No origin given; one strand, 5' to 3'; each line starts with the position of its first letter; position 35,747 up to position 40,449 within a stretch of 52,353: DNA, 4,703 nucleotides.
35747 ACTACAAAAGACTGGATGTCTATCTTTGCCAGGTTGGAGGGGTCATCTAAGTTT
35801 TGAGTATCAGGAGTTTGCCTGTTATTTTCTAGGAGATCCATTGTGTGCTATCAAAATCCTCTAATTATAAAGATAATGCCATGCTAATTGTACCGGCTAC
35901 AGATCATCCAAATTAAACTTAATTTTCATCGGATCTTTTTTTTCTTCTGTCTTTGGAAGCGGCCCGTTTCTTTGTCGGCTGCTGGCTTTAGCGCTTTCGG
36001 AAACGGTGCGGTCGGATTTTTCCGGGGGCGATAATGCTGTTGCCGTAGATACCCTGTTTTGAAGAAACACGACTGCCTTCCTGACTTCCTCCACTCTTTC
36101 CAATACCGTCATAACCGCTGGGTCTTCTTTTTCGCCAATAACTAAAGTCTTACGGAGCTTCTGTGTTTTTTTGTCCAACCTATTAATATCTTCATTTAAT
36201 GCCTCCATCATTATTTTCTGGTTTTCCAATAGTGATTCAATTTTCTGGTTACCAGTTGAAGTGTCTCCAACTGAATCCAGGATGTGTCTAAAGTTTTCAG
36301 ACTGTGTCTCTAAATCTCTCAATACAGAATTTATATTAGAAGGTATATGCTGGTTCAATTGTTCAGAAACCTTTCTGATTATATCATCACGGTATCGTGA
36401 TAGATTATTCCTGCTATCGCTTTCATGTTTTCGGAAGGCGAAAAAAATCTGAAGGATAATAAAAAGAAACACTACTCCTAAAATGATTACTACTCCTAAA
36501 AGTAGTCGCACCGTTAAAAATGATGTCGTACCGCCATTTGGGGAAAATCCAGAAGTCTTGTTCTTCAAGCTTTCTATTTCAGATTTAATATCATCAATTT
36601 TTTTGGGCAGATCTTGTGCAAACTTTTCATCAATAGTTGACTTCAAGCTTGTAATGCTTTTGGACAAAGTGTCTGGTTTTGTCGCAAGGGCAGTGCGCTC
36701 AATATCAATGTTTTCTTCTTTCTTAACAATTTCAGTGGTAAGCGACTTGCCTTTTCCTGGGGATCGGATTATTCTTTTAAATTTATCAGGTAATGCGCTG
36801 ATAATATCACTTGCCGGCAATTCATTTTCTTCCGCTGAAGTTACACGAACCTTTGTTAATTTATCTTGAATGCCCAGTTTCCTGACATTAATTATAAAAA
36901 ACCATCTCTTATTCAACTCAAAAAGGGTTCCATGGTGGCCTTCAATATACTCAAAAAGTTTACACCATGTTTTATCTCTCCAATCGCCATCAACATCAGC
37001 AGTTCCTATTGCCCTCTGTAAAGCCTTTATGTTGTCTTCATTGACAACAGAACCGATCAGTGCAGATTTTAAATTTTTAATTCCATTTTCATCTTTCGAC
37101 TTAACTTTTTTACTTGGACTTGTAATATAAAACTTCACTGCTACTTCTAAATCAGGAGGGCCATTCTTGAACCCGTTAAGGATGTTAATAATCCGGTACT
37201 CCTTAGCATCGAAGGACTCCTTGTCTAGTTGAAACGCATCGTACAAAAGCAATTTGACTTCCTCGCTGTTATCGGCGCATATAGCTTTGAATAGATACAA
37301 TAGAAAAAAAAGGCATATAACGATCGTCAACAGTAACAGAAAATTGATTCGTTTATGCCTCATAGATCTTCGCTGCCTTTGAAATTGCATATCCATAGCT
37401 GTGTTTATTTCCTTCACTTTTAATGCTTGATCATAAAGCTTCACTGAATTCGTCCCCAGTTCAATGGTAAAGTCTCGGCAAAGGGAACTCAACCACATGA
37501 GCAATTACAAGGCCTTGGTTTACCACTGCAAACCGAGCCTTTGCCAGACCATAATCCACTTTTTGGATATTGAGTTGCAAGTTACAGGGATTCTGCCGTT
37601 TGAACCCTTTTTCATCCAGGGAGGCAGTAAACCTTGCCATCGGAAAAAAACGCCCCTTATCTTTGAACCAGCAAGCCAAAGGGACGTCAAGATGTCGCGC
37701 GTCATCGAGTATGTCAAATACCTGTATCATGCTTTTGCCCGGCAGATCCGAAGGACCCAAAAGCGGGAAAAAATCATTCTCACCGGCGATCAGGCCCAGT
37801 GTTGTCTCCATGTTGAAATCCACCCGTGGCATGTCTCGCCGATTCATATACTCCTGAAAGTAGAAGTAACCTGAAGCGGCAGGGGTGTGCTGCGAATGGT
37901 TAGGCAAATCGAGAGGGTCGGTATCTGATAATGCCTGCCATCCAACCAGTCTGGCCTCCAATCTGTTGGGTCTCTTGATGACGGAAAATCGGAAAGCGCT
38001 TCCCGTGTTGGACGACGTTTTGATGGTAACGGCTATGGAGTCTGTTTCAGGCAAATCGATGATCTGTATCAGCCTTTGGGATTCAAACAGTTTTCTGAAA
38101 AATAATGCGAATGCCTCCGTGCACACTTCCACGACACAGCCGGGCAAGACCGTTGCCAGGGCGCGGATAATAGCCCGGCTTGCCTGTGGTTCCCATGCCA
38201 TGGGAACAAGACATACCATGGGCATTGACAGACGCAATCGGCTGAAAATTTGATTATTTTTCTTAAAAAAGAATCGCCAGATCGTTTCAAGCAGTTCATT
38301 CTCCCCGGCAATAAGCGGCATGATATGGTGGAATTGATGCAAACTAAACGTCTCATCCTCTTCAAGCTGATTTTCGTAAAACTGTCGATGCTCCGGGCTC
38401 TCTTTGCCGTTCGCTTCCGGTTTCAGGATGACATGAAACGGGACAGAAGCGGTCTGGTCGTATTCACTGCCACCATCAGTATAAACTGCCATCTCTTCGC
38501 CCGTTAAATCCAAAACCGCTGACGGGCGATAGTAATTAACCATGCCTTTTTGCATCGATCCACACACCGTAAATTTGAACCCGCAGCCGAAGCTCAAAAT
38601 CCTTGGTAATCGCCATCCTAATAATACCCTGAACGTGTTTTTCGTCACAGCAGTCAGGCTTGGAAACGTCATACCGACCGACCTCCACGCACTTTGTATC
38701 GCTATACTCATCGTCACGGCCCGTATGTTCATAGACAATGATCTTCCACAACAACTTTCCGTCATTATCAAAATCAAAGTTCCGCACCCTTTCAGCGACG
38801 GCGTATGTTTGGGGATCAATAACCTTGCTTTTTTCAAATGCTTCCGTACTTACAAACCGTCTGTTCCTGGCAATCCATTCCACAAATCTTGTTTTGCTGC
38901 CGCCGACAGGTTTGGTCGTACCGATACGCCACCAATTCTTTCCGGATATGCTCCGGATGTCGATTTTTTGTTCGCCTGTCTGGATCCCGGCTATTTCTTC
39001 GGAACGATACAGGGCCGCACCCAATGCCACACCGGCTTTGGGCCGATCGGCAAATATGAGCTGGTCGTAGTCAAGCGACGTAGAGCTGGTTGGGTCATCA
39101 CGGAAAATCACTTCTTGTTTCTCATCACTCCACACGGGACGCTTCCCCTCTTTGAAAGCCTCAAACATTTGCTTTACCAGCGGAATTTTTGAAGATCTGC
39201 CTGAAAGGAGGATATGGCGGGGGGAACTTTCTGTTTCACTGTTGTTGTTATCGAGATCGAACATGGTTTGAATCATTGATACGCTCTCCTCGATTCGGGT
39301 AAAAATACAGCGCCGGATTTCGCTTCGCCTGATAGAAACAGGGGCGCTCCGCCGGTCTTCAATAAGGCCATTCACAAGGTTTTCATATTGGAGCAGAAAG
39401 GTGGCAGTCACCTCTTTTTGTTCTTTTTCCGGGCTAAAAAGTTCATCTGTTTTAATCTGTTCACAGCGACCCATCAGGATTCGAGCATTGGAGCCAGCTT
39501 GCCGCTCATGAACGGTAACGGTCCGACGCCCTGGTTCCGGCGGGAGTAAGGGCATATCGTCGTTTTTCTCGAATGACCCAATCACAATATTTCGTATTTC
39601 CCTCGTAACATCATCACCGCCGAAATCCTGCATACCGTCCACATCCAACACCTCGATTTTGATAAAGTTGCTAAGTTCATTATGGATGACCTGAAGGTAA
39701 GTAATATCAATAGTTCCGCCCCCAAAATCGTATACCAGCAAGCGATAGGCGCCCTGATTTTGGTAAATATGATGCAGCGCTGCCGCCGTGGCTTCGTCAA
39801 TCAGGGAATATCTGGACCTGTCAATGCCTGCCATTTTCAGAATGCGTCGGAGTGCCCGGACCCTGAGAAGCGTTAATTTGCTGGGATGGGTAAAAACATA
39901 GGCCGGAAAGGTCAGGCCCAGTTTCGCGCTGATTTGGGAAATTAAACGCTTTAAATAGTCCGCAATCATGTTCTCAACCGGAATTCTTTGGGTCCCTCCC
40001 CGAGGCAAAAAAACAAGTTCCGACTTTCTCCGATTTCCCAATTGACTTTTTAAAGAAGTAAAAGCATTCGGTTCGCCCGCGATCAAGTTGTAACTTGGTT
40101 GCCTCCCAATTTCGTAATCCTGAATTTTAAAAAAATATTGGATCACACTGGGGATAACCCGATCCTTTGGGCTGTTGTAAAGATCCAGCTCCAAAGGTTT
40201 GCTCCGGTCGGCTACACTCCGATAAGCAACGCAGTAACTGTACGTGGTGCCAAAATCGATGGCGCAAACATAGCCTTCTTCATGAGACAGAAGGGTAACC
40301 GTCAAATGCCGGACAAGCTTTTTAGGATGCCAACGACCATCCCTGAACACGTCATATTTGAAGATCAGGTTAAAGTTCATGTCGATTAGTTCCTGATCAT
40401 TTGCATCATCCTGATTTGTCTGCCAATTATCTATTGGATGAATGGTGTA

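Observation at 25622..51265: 25.6-kb one-strand array joining a tubulin-like GTPase, a kinase::Hsp70 fusion, GrpE-like proteins, vWA and a ZorAB-like stator: candidate undescribed system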

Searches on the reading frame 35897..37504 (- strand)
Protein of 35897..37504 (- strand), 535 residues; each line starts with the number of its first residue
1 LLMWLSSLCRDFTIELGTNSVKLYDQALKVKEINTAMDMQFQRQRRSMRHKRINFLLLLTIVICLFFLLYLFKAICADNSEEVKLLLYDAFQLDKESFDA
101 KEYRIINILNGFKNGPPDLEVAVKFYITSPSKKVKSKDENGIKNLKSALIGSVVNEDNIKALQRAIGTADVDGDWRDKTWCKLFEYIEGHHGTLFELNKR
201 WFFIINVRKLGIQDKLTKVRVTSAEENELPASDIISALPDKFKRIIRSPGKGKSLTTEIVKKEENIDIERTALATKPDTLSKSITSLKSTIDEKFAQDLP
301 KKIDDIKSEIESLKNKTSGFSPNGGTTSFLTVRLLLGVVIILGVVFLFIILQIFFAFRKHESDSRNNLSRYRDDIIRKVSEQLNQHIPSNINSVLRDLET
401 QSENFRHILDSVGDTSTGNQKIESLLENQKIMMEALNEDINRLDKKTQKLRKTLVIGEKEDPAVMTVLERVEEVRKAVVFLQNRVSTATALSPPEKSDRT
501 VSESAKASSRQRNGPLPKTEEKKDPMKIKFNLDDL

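Call 4: search_protein_families(library=pfam, proteins=[window:35897-37504:-], max_evalue=0.01)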
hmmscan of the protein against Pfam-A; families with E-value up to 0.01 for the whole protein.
window:35897-37504:- (535 aa): 3 families
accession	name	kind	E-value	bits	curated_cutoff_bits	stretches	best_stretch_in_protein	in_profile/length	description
PF07889.17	DUF1664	-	0.0011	19.4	34.6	1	352-446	30-123/124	Protein of unknown function (DUF1664)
PF06103.16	DUF948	-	0.0025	18.4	37.2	0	343-422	7-87/89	Bacterial protein of unknown function (DUF948)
PF06818.20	Fez1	-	0.0027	18.7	34.4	0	374-475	25-124/199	Fez1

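Call 6: search_protein_families(library=padloc, proteins=[window:35897-37504:-], max_evalue=0.01)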
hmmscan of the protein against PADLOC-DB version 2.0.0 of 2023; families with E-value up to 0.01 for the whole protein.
window:35897-37504:- (535 aa): 2 families
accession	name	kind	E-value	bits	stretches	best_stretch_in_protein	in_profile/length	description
PDLC00600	ZorA1|ZorA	-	0.0035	13.9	1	376-476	549-651/677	MotA/ExbB/TolQ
PDLC00551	JetC2|JetC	-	0.004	13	0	390-501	854-960/1365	DUF3584 domain; MukB-like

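Call 56: search_protein_families(library=ncbifam, proteins=[window:35897-37504:-], max_evalue=0.01)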
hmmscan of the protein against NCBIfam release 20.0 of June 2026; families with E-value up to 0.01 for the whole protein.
window:35897-37504:- (535 aa): 5 families
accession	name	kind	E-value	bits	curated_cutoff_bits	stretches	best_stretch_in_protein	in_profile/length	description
TIGR04211.1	SH3_and_anchor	equivalog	0.00015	21.4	65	0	381-475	69-162/198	TIGR04211 family SH3 domain-containing protein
TIGR00634.1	recN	equivalog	0.0011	18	407.85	1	392-512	255-373/563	DNA repair protein RecN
NF038305.1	HpsJ_fam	subfamily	0.0015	18.5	60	1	323-449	67-194/234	HpsJ family protein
NF038218.1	IcmG_DotF_IVB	equivalog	0.0015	18.3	200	1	331-454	48-168/266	type IVB secretion system protein IcmG/DotF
TIGR04527.1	mycoplas_twoTM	subfamily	0.0035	17.1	125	0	340-473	14-158/248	MG_279/MG_280 family protein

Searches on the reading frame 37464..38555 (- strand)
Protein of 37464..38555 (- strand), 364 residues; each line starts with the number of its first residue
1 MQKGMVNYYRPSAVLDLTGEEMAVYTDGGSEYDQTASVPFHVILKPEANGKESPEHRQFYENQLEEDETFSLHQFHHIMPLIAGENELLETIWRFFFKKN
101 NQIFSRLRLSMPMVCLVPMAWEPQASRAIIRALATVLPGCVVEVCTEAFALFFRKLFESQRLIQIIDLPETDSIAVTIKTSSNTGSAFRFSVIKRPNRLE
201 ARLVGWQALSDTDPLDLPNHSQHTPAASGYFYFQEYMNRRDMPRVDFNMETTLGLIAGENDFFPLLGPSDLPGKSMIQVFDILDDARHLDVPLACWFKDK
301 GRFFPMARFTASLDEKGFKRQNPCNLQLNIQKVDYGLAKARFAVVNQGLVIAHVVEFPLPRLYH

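Call 56: search_protein_families(library=ncbifam, proteins=[window:37464-38555:-], max_evalue=0.01)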
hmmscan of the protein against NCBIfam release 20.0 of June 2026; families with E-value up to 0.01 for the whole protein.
window:37464-38555:- (364 aa): 0 families

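Call 92: search_solved_structures(query=A5, max_evalue=10)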
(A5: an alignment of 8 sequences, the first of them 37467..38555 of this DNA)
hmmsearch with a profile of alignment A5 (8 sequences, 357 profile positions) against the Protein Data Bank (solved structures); distinct sequences matched with E-value up to 10: 0.

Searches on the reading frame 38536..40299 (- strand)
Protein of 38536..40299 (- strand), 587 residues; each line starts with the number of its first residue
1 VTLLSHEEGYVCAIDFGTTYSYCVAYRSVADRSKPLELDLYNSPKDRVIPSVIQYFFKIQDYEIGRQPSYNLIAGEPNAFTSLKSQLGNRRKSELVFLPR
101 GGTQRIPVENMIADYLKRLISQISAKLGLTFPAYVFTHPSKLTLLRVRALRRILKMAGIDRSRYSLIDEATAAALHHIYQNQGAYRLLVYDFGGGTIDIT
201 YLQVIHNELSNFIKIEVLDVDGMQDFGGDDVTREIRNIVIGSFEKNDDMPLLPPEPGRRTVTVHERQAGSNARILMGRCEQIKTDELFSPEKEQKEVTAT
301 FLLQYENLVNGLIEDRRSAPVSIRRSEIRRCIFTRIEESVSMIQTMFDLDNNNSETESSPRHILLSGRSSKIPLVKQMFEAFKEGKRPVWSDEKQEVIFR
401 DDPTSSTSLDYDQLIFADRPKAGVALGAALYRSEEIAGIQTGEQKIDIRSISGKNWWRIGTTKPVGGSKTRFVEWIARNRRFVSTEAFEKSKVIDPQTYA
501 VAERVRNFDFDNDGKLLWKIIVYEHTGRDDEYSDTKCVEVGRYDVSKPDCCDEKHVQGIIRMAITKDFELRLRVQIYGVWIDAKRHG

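Call 73: search_solved_structures(query=A3, max_evalue=0.00001, show_alignments=1)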
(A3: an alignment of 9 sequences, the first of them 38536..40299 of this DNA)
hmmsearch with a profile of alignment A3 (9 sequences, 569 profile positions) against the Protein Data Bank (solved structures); distinct sequences matched with E-value up to 0.00001: 125 (the best 60 are shown).
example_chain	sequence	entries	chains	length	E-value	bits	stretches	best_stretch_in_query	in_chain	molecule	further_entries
5obw_A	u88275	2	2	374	1.3e-43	152.9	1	8-414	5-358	Chaperone protein DnaK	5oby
5obx_A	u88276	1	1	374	1.8e-43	152.3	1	8-414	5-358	Chaperone protein DnaK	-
5obu_A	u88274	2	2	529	7.1e-43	150.4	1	8-414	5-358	Chaperone protein DnaK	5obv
1dkg_D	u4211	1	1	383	3.4e-36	128.3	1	9-412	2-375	MOLECULAR CHAPERONE DNAK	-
7n46_A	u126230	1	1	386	8e-36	127.1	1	9-413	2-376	Chaperone protein DnaK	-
2kho_A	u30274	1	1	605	2e-35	125.8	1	9-414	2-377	Heat shock protein 70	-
2v7y_A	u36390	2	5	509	2.1e-35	125.7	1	10-464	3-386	CHAPERONE PROTEIN DNAK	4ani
7rax_A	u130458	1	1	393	1.4e-34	123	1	9-413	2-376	Chaperone protein DnaK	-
7kzu_A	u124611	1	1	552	2.6e-34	122.1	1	9-414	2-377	Chaperone protein DnaK fused with substrate peptide,Chaperone protein DnaK fused with subs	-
7kru_B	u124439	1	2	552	2.7e-34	122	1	9-414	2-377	Chaperone protein DnaK fused with substrate peptide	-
7krw_C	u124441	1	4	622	3.9e-34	121.5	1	9-414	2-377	Chaperone protein DnaK fused with substrate peptide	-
7kzi_A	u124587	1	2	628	4.2e-34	121.4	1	9-414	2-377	Chaperone protein DnaK fused with substrate peptide,Chaperone protein DnaK fused with subs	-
4jn4_A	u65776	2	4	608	4.4e-34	121.3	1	9-413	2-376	Chaperone protein DnaK | Hsp70 CHAPERONE DnaK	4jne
3iuc_A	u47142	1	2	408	6.5e-34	120.8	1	4-413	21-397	Heat shock 70kDa protein 5 (Glucose-regulated protein, 78kDa)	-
3ldl_A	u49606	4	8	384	1.7e-33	119.4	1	9-412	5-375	78 kDa glucose-regulated protein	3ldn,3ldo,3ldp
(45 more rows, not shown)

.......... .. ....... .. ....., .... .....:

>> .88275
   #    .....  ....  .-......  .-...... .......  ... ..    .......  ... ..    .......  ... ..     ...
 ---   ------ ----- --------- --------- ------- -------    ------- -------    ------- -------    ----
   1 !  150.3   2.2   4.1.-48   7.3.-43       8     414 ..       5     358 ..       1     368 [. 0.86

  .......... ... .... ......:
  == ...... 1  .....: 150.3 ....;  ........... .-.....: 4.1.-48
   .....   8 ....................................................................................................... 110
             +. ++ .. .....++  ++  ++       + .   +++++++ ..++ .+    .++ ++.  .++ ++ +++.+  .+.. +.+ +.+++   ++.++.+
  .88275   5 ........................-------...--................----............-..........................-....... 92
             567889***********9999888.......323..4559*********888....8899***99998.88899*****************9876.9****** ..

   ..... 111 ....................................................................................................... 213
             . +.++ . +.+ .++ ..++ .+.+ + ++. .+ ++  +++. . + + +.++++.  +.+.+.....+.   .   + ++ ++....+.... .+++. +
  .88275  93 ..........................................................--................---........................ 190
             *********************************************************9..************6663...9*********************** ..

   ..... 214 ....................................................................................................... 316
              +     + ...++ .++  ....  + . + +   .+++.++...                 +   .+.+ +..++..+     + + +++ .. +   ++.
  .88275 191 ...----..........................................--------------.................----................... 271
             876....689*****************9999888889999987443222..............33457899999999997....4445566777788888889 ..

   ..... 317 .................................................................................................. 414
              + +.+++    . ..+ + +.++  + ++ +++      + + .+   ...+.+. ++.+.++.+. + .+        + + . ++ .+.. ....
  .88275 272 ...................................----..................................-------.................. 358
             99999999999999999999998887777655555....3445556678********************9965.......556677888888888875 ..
